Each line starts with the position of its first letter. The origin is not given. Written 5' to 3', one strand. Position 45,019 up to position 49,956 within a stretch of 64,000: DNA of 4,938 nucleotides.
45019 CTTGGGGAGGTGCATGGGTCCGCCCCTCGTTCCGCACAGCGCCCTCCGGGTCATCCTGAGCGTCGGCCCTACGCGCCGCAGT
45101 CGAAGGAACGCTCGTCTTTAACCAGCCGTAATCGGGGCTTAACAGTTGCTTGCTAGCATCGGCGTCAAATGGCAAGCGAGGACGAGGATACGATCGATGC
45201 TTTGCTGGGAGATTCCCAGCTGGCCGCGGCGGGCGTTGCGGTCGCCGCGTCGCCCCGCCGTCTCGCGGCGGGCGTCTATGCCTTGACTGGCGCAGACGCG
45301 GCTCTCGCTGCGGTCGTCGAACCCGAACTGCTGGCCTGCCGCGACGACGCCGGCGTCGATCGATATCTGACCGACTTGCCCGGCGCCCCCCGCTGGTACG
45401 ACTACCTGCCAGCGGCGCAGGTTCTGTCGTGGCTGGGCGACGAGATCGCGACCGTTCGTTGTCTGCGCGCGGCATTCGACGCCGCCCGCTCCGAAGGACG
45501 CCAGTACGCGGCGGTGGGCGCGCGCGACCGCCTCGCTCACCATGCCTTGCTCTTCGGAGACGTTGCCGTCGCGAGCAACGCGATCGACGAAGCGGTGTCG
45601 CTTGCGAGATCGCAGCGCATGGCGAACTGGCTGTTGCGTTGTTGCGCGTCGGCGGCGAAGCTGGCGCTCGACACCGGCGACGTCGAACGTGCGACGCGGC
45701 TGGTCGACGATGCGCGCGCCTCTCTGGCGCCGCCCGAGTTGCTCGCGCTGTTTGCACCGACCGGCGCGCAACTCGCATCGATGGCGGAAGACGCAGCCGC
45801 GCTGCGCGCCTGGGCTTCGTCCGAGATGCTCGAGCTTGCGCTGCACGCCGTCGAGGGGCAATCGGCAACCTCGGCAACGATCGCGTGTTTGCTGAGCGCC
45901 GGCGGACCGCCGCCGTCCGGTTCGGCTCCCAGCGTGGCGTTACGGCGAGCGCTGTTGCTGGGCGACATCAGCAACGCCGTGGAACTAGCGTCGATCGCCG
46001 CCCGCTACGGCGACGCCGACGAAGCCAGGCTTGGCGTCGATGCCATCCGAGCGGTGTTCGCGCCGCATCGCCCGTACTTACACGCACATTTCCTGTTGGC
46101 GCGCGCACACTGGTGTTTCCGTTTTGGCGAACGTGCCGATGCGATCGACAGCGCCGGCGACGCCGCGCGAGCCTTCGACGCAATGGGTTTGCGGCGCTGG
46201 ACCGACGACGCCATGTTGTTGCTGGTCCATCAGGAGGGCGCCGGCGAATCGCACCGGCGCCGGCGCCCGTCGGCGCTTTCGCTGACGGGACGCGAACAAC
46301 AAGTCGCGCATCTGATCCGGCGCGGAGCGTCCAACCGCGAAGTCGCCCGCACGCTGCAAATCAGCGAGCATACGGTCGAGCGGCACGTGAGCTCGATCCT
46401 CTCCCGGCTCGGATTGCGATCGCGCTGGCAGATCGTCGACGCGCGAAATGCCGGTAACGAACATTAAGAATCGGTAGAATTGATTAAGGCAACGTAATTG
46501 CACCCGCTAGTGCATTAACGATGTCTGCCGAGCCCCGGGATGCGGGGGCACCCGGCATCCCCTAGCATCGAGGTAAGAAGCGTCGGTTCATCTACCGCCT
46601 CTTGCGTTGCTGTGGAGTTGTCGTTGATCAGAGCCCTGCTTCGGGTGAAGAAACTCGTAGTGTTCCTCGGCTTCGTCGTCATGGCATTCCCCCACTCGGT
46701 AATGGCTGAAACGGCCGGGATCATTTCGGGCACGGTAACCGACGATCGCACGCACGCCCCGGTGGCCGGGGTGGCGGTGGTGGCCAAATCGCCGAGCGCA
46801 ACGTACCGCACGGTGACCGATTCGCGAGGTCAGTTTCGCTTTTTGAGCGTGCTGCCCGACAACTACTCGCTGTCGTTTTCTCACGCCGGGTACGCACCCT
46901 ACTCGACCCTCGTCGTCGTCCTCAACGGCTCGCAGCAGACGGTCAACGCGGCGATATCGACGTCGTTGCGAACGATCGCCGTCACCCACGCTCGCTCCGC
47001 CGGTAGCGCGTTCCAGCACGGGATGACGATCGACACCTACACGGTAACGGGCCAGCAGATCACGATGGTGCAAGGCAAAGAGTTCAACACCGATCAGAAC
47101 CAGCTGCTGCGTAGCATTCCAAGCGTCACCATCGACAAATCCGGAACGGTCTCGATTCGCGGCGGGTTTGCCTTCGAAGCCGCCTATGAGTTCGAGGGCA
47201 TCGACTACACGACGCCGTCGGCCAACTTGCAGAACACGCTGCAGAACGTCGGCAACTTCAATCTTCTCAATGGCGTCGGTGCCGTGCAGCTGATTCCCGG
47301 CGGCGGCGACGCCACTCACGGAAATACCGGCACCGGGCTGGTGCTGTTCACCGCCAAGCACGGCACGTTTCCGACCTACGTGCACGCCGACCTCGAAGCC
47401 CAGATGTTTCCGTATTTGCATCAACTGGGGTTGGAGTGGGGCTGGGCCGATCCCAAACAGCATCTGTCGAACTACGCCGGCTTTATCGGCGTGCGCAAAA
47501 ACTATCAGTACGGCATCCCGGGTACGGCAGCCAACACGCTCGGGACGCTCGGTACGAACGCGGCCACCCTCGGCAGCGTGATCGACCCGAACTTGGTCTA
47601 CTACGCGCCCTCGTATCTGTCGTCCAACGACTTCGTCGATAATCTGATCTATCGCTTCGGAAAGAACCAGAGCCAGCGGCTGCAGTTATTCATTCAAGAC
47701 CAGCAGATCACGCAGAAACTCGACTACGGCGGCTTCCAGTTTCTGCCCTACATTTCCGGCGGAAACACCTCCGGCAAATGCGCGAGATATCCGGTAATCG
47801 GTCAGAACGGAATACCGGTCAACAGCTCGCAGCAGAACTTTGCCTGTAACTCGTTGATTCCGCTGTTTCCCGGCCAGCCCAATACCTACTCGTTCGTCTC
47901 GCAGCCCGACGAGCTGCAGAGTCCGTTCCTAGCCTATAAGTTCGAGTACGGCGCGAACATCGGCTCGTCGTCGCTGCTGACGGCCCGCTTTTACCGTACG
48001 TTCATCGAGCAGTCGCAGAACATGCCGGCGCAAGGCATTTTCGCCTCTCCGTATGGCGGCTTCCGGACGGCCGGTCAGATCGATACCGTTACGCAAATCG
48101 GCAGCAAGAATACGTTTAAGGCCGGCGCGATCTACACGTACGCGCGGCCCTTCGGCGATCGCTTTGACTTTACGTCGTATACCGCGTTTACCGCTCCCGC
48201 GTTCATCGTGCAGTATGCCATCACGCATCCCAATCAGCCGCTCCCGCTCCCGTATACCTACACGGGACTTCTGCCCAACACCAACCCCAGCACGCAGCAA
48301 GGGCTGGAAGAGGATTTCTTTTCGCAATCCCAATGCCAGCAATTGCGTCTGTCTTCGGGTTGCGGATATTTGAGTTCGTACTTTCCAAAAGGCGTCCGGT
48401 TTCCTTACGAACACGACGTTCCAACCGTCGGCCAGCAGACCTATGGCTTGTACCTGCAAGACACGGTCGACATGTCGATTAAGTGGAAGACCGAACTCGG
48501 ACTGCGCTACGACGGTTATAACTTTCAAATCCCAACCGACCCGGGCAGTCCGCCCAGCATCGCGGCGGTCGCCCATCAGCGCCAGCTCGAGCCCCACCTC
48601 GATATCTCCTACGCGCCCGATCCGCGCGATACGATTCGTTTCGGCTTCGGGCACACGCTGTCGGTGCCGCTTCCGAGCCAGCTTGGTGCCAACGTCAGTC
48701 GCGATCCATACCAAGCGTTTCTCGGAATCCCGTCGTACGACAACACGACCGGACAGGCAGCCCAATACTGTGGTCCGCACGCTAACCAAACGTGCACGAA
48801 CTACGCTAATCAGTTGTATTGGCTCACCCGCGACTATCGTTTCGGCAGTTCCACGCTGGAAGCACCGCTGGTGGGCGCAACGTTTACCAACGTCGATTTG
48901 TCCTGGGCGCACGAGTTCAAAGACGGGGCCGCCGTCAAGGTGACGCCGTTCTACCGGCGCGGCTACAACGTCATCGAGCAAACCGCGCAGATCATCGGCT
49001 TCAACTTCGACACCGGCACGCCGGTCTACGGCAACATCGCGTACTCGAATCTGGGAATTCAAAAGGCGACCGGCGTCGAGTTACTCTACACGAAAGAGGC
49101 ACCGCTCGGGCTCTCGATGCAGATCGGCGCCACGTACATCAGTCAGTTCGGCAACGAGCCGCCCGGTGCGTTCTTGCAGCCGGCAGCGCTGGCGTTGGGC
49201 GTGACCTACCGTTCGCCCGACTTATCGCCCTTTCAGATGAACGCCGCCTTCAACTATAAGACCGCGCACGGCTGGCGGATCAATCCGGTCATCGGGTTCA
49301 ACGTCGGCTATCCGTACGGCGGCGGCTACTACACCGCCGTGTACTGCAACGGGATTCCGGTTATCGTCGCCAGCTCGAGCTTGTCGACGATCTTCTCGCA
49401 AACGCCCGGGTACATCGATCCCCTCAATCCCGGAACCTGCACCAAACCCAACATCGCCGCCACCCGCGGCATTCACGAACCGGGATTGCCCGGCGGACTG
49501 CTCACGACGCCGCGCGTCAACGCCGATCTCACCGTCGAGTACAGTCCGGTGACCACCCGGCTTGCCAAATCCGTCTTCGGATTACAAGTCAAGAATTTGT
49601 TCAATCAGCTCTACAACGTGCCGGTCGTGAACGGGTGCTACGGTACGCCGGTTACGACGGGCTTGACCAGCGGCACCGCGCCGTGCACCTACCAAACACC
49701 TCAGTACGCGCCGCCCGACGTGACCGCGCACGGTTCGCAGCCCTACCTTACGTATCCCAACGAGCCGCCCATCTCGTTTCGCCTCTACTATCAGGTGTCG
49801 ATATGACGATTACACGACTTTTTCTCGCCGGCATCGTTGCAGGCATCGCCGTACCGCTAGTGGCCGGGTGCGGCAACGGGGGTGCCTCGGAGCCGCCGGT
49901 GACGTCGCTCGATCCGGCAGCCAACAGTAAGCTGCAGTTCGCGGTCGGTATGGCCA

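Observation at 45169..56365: LuxR-adjacent six-gene envelope operon: SusC-like TonB-dependent receptor plus five lipoproteins, three of them unassignable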

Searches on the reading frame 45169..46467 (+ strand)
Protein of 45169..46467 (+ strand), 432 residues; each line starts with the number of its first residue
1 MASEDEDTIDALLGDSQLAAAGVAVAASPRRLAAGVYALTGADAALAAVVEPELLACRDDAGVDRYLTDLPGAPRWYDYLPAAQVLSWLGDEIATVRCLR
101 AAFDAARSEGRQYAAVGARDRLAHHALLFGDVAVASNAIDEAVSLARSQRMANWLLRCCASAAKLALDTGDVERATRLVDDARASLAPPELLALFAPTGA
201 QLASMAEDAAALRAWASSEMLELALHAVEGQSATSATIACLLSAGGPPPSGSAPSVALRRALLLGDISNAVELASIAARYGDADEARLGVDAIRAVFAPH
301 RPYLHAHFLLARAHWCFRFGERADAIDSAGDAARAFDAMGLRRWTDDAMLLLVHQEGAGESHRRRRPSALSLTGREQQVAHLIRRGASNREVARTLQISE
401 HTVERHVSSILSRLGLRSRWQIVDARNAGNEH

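Call 4: search_protein_families(library=pfam, proteins=[window:45169-46467:+], max_evalue=0.1)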
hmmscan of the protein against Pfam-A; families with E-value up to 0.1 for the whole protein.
window:45169-46467:+ (432 aa): 7 families
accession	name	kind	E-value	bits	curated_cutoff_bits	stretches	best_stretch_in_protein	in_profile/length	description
PF00196.25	GerE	-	1.5e-14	53.8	23.5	1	371-424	2-55/57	Bacterial regulatory proteins, luxR family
PF13936.12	HTH_38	-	0.00038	20.6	27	1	378-407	12-41/44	Helix-turn-helix domain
PF13384.12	HTH_23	-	0.00044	20.4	24.6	1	377-407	8-38/50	Homeodomain-like domain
PF13542.12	HTH_Tnp_ISL3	-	0.0021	17.9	27.4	1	376-405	17-45/51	Helix-turn-helix domain of transposase family ISL3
PF12862.13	ANAPC5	-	0.011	16.2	23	1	96-160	18-82/91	Anaphase-promoting complex subunit 5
PF11268.13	DUF3071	-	0.013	16.1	26.9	1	375-411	57-93/168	Protein of unknown function (DUF3071)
PF08281.18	Sigma70_r4_2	-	0.048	13.7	25.7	0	387-411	27-51/54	Sigma-70, region 4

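Call 5: search_protein_families(library=ncbifam, proteins=[window:45169-46467:+], max_evalue=0.1)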
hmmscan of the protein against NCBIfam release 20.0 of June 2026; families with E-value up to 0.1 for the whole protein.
window:45169-46467:+ (432 aa): 24 families
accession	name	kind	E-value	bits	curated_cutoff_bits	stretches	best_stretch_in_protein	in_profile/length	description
NF007505.1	PRK10100.1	equivalog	2.1e-10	40.6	250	1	361-424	134-197/204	biofilm master transcriptional regulator CsgD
NF007935.0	PRK10651.1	equivalog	4.3e-10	39.1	250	1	367-420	151-204/216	two-component system response regulator NarL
NF052445.1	RespRegMctR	equivalog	5.4e-10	39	300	1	364-418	137-191/205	two-component system response regulator MctR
NF047785.1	respo_reg_MadR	equivalog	6.7e-09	35.4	300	1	366-423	143-200/209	MadR family response regulator transcription factor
TIGR03020.2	EpsA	equivalog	8.7e-09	35.4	170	1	364-423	183-242/247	XrtB/PEP-CTERM-associated transcriptional regulator EpsA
NF052366.1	photon_PedR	equivalog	1.6e-08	34.6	120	1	371-423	2-54/74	photosynthetic electron transport-dependent transcriptional regulator PedR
NF007708.0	PRK10403.1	equivalog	9.5e-08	31.7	343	1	371-419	153-201/215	nitrate/nitrite response regulator protein NarP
NF038181.1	reg_ATPase_IniR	equivalog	1.2e-07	30.4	750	1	356-422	751-817/827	isoniazid response ATPase/transcriptional regulator IniR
NF011896.0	PRK15369.1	equivalog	1.5e-07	31.3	242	1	370-414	148-192/211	two component system response regulator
NF003420.0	PRK04841.1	equivalog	2.9e-06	25.6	537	1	371-423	838-890/903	HTH-type transcriptional regulator MalT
NF040749.1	tetrathio_RR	equivalog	3e-06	27.1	290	1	371-423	133-185/191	tetrathionate respiration response regulator TtrR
TIGR03541.1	reg_near_HchA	equivalog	3.3e-06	26.8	215.6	1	369-423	169-223/232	PA1136 family autoinducer-binding transcriptional regulator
NF007403.0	PRK09935.1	equivalog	1.7e-05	24.5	271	1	369-424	147-202/210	fimbria biosynthesis transcriptional regulator FimZ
NF041232.1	BagY_FevT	exception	1.7e-05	23.9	700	1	369-423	294-348/367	LuxR family transcriptional regulator BagY/FevT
NF041830.1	RR_TF_ErdR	exception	3e-05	23.9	390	1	370-421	149-200/213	response regulator transcription factor ErdR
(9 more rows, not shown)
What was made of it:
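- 45169..46467 (+): LuxR/GerE-type regulator, 432 aa. The C-terminal HTH spans residues 371-424. The ~360-aa Ala/Leu-rich N-terminal domain is unassigned. Pfam GerE 1.5e-14; there is no receiver or autoinducer-binding domain (calls 4, 5).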

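Call 96: search_solved_structures(query=window:45169-46467:+, max_evalue=0.1)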
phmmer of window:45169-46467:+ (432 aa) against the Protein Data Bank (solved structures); distinct sequences matched with E-value up to 0.1: 35.
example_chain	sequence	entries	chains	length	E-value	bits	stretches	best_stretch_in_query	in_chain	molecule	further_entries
7x1k_A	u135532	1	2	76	3.3e-07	32.9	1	371-423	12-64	Chemotaxis protein CheY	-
2rnj_A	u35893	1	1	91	4.7e-07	32.4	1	361-423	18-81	Response regulator protein vraR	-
1yio_A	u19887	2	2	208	1.9e-06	30.5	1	335-423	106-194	response regulatory protein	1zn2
7ve4_A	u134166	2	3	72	2.1e-06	30.3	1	370-423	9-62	DNA-binding response regulator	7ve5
6jqs_A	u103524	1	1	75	3.3e-06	29.6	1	371-423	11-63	DNA-binding response regulator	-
4wt0_B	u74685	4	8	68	6.1e-06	28.8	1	371-422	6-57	Response regulator receiver domain protein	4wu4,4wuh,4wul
3kln_A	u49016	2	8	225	7.5e-06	28.5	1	370-423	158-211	Transcriptional regulator, LuxR family | Transcriptional regulator VpsT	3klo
4wsz_A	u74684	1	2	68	8.1e-06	28.4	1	371-422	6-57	Response regulator receiver domain protein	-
4gvp_A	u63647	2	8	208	1.1e-05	27.9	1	368-423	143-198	Response regulator protein vraR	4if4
7ve6_A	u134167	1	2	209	1.1e-05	27.9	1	368-423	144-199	Response regulator protein VraR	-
1je8_A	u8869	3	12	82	1.2e-05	27.8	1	369-421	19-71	Nitrate/Nitrite Response Regulator Protein NARL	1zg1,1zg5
1fse_A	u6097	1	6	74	1.2e-05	27.8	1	370-423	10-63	GERE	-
3qp5_A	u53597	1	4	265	1.3e-05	27.7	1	366-421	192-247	CviR transcriptional regulator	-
3qp6_A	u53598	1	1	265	1.5e-05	27.5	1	366-421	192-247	CviR transcriptional regulator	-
8u3b_G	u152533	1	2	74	1.9e-05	27.1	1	371-421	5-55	Nitrate/nitrite response regulator protein NarL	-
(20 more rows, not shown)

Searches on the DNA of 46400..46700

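Call 94: search_rna_families(source=window, start=46400, end=46700, threshold=evalue, max_evalue=1)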
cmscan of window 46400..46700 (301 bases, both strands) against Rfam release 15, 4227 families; matches with E-value up to 1: 0.
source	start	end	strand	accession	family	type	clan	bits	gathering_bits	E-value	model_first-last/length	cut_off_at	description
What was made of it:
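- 46468..46623 (+): Regulatory spacer, 156 nt. Conserved blocks are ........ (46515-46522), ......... (46535-46543) and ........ (46562-46569). The dyad is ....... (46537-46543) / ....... (46555-46561). The Shine-Dalgarno GGAG lies at 46614-46617. No Rfam match (call 94).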

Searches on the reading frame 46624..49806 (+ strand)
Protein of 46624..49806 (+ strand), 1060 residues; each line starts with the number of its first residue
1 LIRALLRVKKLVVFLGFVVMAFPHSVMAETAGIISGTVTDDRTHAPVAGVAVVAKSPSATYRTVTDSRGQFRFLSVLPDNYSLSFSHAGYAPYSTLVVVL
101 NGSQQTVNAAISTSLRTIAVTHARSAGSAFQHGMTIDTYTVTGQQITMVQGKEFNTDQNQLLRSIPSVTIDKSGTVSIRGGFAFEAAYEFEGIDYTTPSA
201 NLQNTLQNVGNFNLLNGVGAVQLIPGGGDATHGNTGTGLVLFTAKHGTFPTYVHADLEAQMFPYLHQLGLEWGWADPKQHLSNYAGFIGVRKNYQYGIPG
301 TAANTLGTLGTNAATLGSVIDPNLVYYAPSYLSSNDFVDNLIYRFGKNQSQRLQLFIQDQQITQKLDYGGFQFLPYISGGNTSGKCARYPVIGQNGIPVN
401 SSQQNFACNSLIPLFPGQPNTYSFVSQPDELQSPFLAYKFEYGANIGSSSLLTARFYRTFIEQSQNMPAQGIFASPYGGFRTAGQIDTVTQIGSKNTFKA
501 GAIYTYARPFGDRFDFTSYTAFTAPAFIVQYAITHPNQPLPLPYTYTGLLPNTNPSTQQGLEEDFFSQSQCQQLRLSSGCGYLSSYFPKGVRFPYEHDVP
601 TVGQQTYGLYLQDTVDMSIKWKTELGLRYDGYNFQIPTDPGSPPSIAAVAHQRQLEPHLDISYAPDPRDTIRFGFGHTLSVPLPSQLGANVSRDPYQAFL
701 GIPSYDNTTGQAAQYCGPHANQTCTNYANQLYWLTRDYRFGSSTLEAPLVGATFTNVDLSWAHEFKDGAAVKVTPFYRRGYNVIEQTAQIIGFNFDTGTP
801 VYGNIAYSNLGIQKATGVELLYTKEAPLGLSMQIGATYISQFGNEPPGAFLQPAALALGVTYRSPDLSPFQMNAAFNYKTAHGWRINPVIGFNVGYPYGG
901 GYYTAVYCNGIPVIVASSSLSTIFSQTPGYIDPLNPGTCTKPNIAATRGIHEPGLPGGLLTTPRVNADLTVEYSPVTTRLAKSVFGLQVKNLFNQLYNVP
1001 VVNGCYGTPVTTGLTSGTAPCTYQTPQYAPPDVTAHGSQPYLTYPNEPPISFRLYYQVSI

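Call 4: search_protein_families(library=pfam, proteins=[window:46624-49806:+], max_evalue=0.1)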
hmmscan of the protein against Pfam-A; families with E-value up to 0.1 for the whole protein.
window:46624-49806:+ (1060 aa): 6 families
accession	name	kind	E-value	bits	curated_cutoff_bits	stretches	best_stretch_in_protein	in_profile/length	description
PF13620.12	CarboxypepD_reg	-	1.2e-16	61.2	32.3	1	34-110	2-80/82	Carboxypeptidase regulatory-like domain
PF00593.30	TonB_dep_Rec_b-barrel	-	8.6e-13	49.4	27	1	482-911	46-407/436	TonB dependent receptor-like, beta-barrel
PF13715.12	CarbopepD_reg_2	-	1.5e-11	44.6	32.2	1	34-113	1-78/88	CarboxypepD_reg-like domain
PF17210.9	SdrD_B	-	0.0013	19.3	29.7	1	40-112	17-88/112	SdrD B-like domain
PF25020.1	TTR_TEN1-4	-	0.0041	17.4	27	1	29-100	4-74/86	Teneurin TTR-like domain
PF14686.12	fn3_3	-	0.078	13.2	24.4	0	52-106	18-74/75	Polysaccharide lyase family 4, domain II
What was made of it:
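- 46624..49806 (+): g1: TonB-dependent transporter, 1060 aa. Layout is signal peptide, CarboxypepD_reg domain, divergent plug, beta-barrel. PF13620 61 bits; PF00593 49 bits (call 4).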

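Call 5: search_protein_families(library=ncbifam, proteins=[window:46624-49806:+], max_evalue=0.1)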
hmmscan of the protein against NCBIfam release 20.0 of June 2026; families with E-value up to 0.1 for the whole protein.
window:46624-49806:+ (1060 aa): 3 families
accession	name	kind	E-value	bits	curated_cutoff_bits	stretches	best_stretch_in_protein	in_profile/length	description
TIGR01782.1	TonB-Xanth-Caul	subfamily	6.5e-08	31.3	310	1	595-881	513-779/868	TonB-dependent receptor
NF052345.1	S_layer_anammox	exception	2.4e-07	28.5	1400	1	26-147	1307-1433/1596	Kustd1514 family S-layer glycoprotein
TIGR01786.1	TonB-hemlactrns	subfamily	9.8e-05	20.9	323.75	1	590-680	383-463/719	TonB-dependent hemoglobin/transferrin/lactoferrin family receptor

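Call 37: search_solved_structures(query=window:46624-49806:+, max_evalue=0.01, show_alignments=1)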
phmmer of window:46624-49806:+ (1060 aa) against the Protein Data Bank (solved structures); distinct sequences matched with E-value up to 0.01: 0.

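Call 39: search_solved_structures(query=A3, max_evalue=1, show_alignments=1)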
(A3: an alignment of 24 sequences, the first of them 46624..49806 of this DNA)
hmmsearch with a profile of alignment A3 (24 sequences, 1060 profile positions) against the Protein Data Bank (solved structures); distinct sequences matched with E-value up to 1: 2.
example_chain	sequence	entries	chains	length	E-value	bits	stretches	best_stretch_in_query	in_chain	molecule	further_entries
4u3s_B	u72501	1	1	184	0.11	13.2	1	31-100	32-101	Cellulosomal scaffoldin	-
4wi0_B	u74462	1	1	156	0.14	12.9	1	32-100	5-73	Cellulosomal scaffoldin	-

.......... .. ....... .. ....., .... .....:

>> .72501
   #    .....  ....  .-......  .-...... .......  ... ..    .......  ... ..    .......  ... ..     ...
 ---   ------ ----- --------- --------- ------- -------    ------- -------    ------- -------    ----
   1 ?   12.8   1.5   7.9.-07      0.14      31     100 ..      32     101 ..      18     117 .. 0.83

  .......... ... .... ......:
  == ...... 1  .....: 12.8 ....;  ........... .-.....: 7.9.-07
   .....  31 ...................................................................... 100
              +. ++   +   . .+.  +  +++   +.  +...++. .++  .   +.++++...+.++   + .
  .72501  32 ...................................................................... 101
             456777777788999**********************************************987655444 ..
